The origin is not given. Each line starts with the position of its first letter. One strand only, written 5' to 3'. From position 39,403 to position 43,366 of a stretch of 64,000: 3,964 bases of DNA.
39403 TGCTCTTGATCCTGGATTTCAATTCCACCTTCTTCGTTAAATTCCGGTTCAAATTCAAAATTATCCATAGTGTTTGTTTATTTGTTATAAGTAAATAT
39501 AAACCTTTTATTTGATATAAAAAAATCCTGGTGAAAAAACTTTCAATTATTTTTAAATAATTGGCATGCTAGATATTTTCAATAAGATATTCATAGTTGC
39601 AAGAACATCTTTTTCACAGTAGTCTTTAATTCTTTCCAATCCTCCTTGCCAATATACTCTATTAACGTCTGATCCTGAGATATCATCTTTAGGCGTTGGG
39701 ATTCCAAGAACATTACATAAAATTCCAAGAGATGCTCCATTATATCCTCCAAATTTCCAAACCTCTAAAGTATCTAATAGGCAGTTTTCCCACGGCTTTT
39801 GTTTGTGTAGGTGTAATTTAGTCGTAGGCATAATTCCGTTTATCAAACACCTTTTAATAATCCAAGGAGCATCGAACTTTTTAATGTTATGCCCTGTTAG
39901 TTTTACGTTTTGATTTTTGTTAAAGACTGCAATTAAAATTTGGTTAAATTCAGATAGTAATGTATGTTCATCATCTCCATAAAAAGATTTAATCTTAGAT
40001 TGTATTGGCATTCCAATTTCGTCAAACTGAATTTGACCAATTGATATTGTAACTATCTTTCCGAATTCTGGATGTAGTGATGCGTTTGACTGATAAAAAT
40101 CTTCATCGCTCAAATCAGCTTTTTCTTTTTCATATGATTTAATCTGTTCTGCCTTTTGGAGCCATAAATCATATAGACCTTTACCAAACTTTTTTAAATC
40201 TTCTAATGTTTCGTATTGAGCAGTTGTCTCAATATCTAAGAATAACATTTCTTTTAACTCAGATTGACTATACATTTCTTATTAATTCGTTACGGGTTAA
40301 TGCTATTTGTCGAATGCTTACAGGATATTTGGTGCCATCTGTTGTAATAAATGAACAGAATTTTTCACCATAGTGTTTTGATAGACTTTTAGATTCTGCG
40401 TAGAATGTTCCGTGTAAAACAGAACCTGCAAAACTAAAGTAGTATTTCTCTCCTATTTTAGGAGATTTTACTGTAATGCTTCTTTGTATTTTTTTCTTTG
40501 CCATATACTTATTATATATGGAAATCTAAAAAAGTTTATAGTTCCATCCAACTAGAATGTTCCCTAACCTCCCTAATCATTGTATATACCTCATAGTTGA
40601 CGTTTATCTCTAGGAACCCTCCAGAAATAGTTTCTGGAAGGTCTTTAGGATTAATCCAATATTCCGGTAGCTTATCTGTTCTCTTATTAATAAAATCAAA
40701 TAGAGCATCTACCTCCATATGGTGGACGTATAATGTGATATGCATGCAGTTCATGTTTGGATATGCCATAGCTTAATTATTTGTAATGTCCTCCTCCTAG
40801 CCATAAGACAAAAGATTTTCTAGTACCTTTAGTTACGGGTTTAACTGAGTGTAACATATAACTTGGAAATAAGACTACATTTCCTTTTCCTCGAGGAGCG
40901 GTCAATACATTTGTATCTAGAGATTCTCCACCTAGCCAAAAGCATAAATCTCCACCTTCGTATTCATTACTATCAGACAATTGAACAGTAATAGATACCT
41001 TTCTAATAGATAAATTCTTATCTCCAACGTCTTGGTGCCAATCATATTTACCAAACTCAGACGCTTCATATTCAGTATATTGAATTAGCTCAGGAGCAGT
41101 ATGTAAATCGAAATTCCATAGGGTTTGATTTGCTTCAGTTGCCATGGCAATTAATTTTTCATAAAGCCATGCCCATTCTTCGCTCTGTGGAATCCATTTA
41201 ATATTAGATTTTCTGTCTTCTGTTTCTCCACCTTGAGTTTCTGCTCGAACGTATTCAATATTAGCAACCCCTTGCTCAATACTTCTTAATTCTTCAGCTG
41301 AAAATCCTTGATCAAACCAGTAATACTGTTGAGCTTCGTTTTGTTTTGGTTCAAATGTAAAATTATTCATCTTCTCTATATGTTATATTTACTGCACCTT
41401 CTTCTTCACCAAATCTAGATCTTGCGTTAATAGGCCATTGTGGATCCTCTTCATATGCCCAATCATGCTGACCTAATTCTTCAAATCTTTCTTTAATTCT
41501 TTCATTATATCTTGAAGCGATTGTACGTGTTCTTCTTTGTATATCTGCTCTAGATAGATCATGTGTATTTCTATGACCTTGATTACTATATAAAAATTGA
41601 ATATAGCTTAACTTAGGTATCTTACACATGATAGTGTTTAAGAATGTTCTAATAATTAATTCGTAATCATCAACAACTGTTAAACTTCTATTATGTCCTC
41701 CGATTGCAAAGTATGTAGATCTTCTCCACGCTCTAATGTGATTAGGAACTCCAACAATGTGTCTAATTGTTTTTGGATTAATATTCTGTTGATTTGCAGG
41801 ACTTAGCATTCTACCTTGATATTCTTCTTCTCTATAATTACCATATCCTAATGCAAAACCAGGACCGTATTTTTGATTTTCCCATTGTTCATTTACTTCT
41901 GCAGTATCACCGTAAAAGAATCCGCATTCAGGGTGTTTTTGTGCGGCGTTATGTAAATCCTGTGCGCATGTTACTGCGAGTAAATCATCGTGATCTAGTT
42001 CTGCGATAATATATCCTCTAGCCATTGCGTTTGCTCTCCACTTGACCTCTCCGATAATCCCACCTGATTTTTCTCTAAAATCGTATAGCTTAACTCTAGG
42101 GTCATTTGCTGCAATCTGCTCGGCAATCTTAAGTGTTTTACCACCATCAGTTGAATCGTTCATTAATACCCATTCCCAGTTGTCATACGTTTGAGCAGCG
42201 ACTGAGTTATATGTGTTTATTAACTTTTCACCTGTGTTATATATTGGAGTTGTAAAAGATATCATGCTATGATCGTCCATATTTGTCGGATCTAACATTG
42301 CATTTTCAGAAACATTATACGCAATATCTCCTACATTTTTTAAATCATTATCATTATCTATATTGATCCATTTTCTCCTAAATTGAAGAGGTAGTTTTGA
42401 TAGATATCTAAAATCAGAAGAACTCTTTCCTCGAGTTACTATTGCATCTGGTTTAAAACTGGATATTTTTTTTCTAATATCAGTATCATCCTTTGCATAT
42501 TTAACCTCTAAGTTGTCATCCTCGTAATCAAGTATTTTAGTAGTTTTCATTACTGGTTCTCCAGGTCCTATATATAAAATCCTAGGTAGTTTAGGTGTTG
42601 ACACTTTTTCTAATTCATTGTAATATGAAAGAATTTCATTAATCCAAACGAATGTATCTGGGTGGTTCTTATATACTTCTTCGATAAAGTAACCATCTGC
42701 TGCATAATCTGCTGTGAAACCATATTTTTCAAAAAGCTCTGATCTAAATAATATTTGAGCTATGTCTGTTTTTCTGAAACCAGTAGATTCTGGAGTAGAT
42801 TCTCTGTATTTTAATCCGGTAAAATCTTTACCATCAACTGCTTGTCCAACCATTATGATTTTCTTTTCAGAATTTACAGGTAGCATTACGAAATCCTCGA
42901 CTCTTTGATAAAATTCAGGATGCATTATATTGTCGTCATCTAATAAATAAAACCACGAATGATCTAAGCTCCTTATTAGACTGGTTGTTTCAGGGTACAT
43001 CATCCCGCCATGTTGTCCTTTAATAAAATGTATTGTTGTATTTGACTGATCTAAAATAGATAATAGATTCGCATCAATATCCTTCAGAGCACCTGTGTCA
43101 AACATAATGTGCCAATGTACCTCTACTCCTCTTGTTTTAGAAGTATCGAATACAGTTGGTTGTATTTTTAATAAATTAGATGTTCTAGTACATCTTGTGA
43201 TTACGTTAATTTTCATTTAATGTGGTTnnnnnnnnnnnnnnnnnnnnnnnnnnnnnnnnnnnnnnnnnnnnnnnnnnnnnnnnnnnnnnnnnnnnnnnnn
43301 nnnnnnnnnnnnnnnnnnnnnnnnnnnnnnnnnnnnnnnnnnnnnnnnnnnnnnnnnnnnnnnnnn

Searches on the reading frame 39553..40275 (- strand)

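Call 10: search_protein_families(library=phrogs, proteins=[window:39553-40275:-], max_evalue=0.001)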
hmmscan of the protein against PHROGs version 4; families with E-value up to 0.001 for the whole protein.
window:39553-40275:- (240 aa): 5 families
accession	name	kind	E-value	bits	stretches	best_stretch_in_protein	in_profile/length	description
phrog_25228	-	DNA, RNA and nucleotide metabolism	7.1e-40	138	1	6-237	9-229/326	3'-5' exonuclease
phrog_403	-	DNA, RNA and nucleotide metabolism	4.3e-14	53.2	1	128-234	146-246/321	DNA polymerase exonuclease subunit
phrog_17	-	DNA, RNA and nucleotide metabolism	1e-08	34.7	1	8-234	670-824/1445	DNA polymerase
phrog_262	-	DNA, RNA and nucleotide metabolism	1e-07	31.4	1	9-144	117-219/856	DNA polymerase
phrog_2062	-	DNA, RNA and nucleotide metabolism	3.5e-05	23.6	1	75-145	164-221/502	DNA polymerase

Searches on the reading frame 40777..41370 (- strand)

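Call 10: search_protein_families(library=phrogs, proteins=[window:40777-41370:-], max_evalue=0.001)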
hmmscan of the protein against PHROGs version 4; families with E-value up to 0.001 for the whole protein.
window:40777-41370:- (197 aa): 3 families
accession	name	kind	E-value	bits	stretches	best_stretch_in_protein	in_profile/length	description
phrog_61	-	moron, auxiliary metabolic gene and host takeover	1.8e-30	107.5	1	16-192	446-628/689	2OG-Fe(II) oxygenase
phrog_3531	-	moron, auxiliary metabolic gene and host takeover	3.8e-08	33.6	1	95-190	271-360/362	ferrochelatase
phrog_81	-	moron, auxiliary metabolic gene and host takeover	8.9e-05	23.1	1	152-187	197-233/283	2OG-Fe(II) oxygenase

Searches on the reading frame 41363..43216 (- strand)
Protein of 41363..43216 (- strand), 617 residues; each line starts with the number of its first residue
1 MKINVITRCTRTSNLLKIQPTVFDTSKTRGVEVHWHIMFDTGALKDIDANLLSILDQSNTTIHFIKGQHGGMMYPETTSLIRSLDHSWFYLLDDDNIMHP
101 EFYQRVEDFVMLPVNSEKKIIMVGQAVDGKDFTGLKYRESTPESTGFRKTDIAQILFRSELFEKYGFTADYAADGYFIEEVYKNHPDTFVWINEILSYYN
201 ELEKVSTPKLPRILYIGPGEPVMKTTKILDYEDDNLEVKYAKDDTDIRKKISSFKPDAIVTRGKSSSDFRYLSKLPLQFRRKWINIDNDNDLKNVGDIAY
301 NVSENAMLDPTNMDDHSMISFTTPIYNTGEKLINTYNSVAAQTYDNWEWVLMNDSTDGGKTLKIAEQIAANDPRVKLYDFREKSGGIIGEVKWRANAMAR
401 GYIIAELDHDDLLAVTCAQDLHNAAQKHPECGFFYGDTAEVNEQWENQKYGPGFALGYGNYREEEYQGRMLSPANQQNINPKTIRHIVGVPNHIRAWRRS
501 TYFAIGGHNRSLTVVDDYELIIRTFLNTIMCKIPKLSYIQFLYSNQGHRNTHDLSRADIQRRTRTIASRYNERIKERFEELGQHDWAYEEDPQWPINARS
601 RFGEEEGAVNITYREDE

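Call 10: search_protein_families(library=phrogs, proteins=[window:41363-43216:-], max_evalue=0.001)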
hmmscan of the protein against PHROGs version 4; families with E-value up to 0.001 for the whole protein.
window:41363-43216:- (617 aa): 1 family
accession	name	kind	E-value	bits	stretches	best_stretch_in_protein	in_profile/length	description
phrog_22739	-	moron, auxiliary metabolic gene and host takeover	5e-05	23.5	1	319-426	4-110/327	GtrB-like O-antigen conversion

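Call 11: search_protein_families(library=pfam, proteins=[window:41363-43216:-], max_evalue=0.01)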
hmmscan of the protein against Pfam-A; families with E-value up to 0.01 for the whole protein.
window:41363-43216:- (617 aa): 1 family
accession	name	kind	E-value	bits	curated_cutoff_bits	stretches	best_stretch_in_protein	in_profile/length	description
PF00535.33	Glycos_transf_2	-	2.7e-17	63.7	23.3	1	321-458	2-132/168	Glycosyl transferase family 2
